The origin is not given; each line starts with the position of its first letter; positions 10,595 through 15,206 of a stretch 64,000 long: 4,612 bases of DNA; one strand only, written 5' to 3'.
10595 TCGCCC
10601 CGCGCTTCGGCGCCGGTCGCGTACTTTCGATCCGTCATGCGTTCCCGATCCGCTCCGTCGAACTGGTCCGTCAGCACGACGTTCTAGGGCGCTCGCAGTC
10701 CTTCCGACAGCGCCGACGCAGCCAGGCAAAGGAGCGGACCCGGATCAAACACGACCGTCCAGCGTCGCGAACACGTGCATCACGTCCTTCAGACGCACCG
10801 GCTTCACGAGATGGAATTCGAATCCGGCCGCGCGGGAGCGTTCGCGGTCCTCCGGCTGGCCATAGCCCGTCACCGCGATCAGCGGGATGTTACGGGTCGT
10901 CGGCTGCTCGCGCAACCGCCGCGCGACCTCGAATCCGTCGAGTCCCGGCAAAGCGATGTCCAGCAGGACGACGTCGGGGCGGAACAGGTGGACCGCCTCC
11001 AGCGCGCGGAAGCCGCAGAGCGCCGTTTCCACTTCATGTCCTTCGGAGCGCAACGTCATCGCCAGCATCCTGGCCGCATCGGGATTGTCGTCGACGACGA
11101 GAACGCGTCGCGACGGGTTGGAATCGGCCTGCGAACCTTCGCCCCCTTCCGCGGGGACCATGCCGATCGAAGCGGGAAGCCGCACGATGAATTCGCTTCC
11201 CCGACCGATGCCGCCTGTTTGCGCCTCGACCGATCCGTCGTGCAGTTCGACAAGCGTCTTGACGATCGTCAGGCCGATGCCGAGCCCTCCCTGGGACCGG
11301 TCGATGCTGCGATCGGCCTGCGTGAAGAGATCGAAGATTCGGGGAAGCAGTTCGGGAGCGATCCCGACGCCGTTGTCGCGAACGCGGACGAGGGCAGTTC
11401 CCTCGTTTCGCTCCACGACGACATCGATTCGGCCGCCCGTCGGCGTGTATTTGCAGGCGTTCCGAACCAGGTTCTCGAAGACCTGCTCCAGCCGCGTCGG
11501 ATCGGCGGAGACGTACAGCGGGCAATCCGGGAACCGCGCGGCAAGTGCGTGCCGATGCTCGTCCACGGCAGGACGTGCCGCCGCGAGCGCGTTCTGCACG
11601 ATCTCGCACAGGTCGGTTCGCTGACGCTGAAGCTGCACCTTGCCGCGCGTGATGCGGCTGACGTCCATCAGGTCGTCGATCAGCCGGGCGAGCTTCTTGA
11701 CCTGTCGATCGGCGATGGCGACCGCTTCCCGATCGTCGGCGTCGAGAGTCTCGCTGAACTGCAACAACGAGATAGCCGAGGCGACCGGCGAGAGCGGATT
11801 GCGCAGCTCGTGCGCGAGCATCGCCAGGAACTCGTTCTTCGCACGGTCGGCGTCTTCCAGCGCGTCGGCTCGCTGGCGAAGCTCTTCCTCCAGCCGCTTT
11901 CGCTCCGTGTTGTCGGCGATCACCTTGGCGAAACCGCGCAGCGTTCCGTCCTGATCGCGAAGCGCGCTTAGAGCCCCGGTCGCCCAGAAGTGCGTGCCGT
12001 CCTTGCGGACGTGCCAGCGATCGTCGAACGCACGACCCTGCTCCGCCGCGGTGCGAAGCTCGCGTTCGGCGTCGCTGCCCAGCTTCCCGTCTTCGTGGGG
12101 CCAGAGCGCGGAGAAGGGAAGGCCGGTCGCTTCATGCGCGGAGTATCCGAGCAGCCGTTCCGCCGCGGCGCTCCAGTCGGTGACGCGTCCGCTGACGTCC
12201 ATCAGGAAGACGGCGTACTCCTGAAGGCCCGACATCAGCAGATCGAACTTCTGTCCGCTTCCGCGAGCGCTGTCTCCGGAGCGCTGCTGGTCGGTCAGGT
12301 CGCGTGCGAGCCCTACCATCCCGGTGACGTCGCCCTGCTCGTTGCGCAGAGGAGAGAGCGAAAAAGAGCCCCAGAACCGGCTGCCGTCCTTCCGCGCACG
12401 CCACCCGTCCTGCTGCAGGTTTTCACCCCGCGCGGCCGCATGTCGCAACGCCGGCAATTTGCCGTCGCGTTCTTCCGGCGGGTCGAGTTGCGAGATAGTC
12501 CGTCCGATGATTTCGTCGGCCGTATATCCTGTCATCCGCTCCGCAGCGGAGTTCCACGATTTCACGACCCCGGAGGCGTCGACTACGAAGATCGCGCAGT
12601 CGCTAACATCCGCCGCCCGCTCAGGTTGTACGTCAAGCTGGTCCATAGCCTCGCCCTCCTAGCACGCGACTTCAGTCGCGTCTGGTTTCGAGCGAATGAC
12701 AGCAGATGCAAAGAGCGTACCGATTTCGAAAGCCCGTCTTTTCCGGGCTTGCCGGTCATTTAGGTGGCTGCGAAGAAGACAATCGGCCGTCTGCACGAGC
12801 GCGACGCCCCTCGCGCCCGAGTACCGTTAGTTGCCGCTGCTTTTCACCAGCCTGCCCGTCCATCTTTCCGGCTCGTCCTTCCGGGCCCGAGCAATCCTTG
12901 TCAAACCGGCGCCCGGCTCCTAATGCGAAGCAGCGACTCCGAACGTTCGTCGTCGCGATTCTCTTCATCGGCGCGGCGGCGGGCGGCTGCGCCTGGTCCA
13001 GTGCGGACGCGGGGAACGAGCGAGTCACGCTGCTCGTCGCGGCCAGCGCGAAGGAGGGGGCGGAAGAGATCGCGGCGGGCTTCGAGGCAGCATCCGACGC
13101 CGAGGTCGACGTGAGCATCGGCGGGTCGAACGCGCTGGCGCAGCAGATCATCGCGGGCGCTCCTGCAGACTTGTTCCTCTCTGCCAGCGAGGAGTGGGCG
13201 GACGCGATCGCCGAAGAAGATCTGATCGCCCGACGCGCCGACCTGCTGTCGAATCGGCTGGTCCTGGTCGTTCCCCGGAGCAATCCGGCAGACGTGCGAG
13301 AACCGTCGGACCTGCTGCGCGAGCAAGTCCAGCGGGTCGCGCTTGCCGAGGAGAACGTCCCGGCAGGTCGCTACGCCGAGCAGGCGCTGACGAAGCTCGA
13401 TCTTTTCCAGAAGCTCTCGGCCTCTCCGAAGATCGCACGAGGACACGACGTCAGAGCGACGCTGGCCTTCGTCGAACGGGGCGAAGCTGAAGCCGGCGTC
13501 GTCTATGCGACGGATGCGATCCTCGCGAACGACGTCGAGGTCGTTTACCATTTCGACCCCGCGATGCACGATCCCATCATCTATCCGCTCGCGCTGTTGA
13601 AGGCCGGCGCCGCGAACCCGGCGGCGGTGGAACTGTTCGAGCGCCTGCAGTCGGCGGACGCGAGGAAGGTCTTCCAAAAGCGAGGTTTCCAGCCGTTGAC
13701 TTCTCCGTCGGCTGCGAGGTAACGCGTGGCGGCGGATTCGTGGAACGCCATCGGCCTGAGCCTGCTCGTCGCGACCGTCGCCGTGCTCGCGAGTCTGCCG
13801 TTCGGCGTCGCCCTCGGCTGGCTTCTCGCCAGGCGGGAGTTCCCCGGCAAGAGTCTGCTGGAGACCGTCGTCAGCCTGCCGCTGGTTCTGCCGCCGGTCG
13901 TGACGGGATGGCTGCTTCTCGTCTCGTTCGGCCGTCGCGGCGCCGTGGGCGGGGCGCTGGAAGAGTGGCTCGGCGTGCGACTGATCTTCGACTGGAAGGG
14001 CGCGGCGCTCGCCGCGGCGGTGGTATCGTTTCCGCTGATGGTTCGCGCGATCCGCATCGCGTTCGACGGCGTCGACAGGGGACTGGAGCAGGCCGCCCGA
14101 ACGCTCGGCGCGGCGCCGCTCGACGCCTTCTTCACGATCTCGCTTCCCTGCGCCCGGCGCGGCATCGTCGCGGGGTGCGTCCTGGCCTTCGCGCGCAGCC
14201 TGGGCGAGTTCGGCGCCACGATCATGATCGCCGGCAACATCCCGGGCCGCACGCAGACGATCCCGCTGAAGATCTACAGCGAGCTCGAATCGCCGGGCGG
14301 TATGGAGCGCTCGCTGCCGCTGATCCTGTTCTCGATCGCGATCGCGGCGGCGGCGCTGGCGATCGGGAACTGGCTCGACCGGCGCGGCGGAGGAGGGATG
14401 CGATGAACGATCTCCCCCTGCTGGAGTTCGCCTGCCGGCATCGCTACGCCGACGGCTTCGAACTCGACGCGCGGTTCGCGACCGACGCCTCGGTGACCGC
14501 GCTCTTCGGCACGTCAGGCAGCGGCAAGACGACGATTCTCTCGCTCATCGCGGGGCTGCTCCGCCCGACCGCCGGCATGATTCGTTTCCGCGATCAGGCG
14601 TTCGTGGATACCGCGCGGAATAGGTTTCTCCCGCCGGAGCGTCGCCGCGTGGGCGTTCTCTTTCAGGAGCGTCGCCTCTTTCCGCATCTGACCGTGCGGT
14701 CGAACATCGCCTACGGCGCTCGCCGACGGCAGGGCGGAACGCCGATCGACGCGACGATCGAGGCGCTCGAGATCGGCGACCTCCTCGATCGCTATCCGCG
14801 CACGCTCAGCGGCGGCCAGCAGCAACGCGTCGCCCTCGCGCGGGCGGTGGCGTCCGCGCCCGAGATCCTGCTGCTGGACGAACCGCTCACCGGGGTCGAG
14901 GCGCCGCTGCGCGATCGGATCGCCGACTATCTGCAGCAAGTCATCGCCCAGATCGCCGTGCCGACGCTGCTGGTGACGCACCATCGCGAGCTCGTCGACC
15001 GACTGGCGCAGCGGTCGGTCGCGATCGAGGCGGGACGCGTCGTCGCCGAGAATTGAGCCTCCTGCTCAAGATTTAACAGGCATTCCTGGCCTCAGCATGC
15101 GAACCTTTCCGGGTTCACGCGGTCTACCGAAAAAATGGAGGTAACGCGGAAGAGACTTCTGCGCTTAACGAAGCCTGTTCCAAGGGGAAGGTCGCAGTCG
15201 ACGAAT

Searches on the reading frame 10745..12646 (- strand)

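Call 7: search_protein_families(library=pfam, proteins=[window:10745-12646:-], max_evalue=0.01)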
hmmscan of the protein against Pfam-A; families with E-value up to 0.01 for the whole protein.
window:10745-12646:- (633 aa): 11 families
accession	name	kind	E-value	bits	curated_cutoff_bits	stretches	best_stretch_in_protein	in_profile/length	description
PF00989.32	PAS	-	6.8e-33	113.5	22.6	2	12-116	7-112/113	PAS fold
PF08448.16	PAS_4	-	1.7e-29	102.7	23.1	2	13-121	2-109/110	PAS fold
PF13426.13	PAS_9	-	2.5e-29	102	27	2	17-119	2-103/103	PAS domain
PF02518.31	HATPase_c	-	8.9e-29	100.6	26.4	1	382-492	2-109/111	Histidine kinase-, DNA gyrase B-, and HSP90-like ATPase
PF00072.30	Response_reg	-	2.4e-22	79.6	30.2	1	515-624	1-108/111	Response regulator receiver domain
PF00512.31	HisKA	-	1.8e-16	60.4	26.9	1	269-335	1-66/66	His Kinase A (phospho-acceptor) domain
PF08447.18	PAS_3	-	5.8e-16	59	25.6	2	30-113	3-88/89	PAS fold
PF13188.13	PAS_8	-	8.9e-13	48.1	21.8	2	10-61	5-56/65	PAS domain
PF13581.12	HATPase_c_2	-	0.0013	19.1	27.4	1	390-468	40-111/127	Histidine kinase-like ATPase domain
PF13589.12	HATPase_c_3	-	0.002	18.6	25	1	386-459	3-77/137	Histidine kinase-, DNA gyrase B-, and HSP90-like ATPase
PF12860.13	PAS_7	-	0.0077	16.8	27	0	17-54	6-44/115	PAS fold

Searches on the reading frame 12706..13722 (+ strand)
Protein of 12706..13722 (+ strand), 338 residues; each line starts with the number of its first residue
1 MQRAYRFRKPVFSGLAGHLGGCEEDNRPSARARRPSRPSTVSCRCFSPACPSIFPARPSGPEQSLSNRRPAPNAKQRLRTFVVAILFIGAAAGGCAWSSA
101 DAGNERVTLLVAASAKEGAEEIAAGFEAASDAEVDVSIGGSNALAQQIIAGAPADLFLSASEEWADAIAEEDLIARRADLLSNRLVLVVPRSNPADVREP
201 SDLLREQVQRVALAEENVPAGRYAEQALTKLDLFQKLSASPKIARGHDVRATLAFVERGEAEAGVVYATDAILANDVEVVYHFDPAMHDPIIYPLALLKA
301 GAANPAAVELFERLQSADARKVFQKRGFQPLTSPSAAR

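Call 7: search_protein_families(library=pfam, proteins=[window:12706-13722:+], max_evalue=0.01)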
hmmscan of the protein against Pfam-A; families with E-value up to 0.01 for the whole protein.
window:12706-13722:+ (338 aa): 3 families
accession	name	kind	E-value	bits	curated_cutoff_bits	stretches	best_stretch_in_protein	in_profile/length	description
PF13531.11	SBP_bac_11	-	3.4e-50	171.4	25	1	108-329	2-227/227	Bacterial extracellular solute-binding protein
PF01547.30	SBP_bac_1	-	9.5e-19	68.9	26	1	114-320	3-306/307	Bacterial extracellular solute-binding protein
PF04069.17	OpuAC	-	0.00014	22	21.2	1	124-315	22-227/257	Substrate binding domain of ABC-type glycine betaine transport system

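Call 40: search_protein_families(library=ncbifam, proteins=[window:12706-13722:+], max_evalue=0.001)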
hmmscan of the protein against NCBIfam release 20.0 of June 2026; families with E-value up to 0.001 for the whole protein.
window:12706-13722:+ (338 aa): 6 families
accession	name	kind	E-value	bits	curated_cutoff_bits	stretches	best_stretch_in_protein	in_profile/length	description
NF007958.0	PRK10677.1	equivalog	7.5e-48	162.7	253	1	89-330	11-255/256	molybdate ABC transporter substrate-binding protein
TIGR01256.1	modA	equivalog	2e-47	161.9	62.5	1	112-327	1-217/217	molybdate ABC transporter substrate-binding protein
NF002918.0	PRK03537.1-4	equivalog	2.3e-12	46.7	288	1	103-330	4-245/246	molybdate ABC transporter substrate-binding protein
NF002919.0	PRK03537.1-6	equivalog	1.1e-05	25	482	1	99-330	27-272/275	molybdate ABC transporter substrate-binding protein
NF002916.0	PRK03537.1-2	equivalog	5.6e-05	22.8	359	0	109-330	7-242/244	molybdate ABC transporter substrate-binding protein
NF003196.0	PRK04168.1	equivalog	0.00023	20.1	355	0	277-335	263-321/338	tungstate ABC transporter substrate-binding protein WtpA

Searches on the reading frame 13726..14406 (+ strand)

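Call 40: search_protein_families(library=ncbifam, proteins=[window:13726-14406:+], max_evalue=0.001)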
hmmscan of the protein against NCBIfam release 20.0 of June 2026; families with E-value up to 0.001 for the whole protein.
window:13726-14406:+ (226 aa): 32 families (the best 25 are shown)
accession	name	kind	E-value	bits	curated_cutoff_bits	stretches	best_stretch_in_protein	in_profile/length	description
NF006939.0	PRK09421.1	equivalog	2e-91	305.5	262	1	3-220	6-223/230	molybdate ABC transporter permease subunit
TIGR02141.1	modB_ABC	equivalog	4.3e-72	242.1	182.6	1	11-220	2-208/208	molybdate ABC transporter permease subunit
TIGR01581.1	Mo_ABC_porter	hypoth_equivalog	2e-57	194.3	210.3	1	3-205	17-219/225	ABC transporter permease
TIGR00969.1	3a0106s02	subfamily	5.1e-49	167.1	240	1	7-189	61-242/272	sulfate ABC transporter permease subunit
TIGR02140.1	permease_CysW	equivalog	5.4e-44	150.6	329.1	1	4-187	44-226/261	sulfate ABC transporter permease subunit CysW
NF040839.1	tungstate_WtpB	equivalog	1.3e-43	149.5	340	1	6-213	43-243/251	tungstate ABC transporter permease WtpB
TIGR02139.1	permease_CysT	equivalog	2.7e-41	141.9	246.1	1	7-189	50-231/265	sulfate ABC transporter permease subunit CysT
NF008208.0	PRK10971.1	equivalog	4e-37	128.2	415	1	10-187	61-237/277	sulfate/thiosulfate ABC transporter permease CysT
NF008620.0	PRK11602.1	equivalog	1e-35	123.4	442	1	3-183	60-239/291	sulfate/thiosulfate ABC transporter permease CysW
NF038017.1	ABC_perm1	subfamily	2.1e-26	93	100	1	12-186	1-167/184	ABC transporter permease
TIGR03262.1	PhnU2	equivalog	3.9e-23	81.9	593.25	1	6-172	53-215/546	putative 2-aminoethylphosphonate ABC transporter permease subunit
TIGR03226.1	PhnU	equivalog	9.4e-20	71.3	283.45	1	7-186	91-272/311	2-aminoethylphosphonate ABC transporter permease subunit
NF011624.0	PRK15050.1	equivalog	2.5e-18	66.2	247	1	7-186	73-254/297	2-aminoethylphosphonate ABC transporter permease subunit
TIGR02138.1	phosphate_pstC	equivalog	1.2e-16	60.7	196.45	1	9-185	66-244/296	phosphate ABC transporter permease subunit PstC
NF006951.0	PRK09433.1-2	equivalog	1e-15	57.3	788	1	6-206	53-253/535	thiamine/thiamine pyrophosphate ABC transporter permease ThiP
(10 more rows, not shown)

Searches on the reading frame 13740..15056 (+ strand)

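Call 7: search_protein_families(library=pfam, proteins=[window:13740-15056:+], max_evalue=0.01)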
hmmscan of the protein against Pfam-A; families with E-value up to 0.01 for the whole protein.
window:13740-15056:+ (438 aa): 4 families
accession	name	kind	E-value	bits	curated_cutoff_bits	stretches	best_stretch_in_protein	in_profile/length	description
PF00005.33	ABC_tran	-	4e-32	112.1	25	1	251-383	12-136/137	ABC transporter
PF13304.12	AAA_21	-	3e-06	27.9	27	0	301-420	166-304/304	AAA domain, putative AbiEii toxin, Type IV TA system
PF13555.12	AAA_29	-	0.0015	18.7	27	1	248-282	21-53/61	P-loop containing region of AAA domain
PF04310.18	MukB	-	0.0052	17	23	1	244-286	20-62/226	MukB N-terminal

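Call 40: search_protein_families(library=ncbifam, proteins=[window:13740-15056:+], max_evalue=0.001)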
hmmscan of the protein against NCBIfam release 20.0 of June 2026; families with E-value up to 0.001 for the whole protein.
window:13740-15056:+ (438 aa): 184 families (the best 25 are shown)
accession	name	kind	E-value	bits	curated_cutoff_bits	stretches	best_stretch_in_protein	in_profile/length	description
TIGR02142.1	modC_ABC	equivalog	7.2e-66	222.8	285.05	1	231-437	4-213/353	molybdenum ABC transporter ATP-binding protein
NF008355.0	PRK11144.1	equivalog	1.5e-58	198.5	434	1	249-436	23-209/353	molybdenum ABC transporter ATP-binding protein ModC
NF040933.2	ABC_arch_GlcV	equivalog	1.6e-46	158.9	450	1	251-434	33-220/357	glucose ABC transporter ATP-binding protein GlcV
TIGR03265.1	PhnT2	equivalog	1.3e-45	156.2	457.7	1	252-434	32-213/353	putative 2-aminoethylphosphonate ABC transporter ATP-binding protein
TIGR01187.1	potA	subfamily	2.5e-43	148.4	355.6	1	255-435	1-180/325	polyamine ABC transporter ATP-binding protein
TIGR00968.1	3a0106s01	subfamily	4.8e-43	147.4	342.75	1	249-435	25-210/237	sulfate ABC transporter ATP-binding protein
TIGR01277.1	thiQ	equivalog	4.4e-40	137.6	245.05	1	249-435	23-208/213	thiamine ABC transporter ATP-binding protein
NF008039.0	PRK10771.1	equivalog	3.4e-39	134.6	298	1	251-435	26-209/234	thiamine ABC transporter ATP-binding protein ThiQ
TIGR03258.1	PhnT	equivalog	4.8e-39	134.4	499.15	1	251-436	35-220/359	2-aminoethylphosphonate ABC transport system ATP-binding subunit PhnT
NF040840.2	tungstate_WtpC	equivalog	7e-39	134.1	440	1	255-435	31-210/347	tungstate ABC transporter ATP-binding protein WtpC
NF006987.0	PRK09452.1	equivalog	3.5e-38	131.3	482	1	252-434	45-226/378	spermidine/putrescine ABC transporter ATP-binding protein PotA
NF008653.0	PRK11650.1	subfamily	9.2e-38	130.2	432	1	249-434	29-213/357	sn-glycerol-3-phosphate ABC transporter ATP-binding protein UgpC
TIGR02673.1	FtsE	equivalog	1.2e-37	129.7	264.85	1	251-433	29-214/214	cell division ATP-binding protein FtsE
NF008105.0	PRK10851.1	equivalog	1.8e-37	128.9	502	1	251-434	29-215/362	sulfate/thiosulfate ABC transporter ATP-binding protein CysA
NF043075.1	MMSYN1_0197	equivalog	1.2e-34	119.8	550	1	253-434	31-211/341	spermidine/putrescine ABC transporter ATP-binding protein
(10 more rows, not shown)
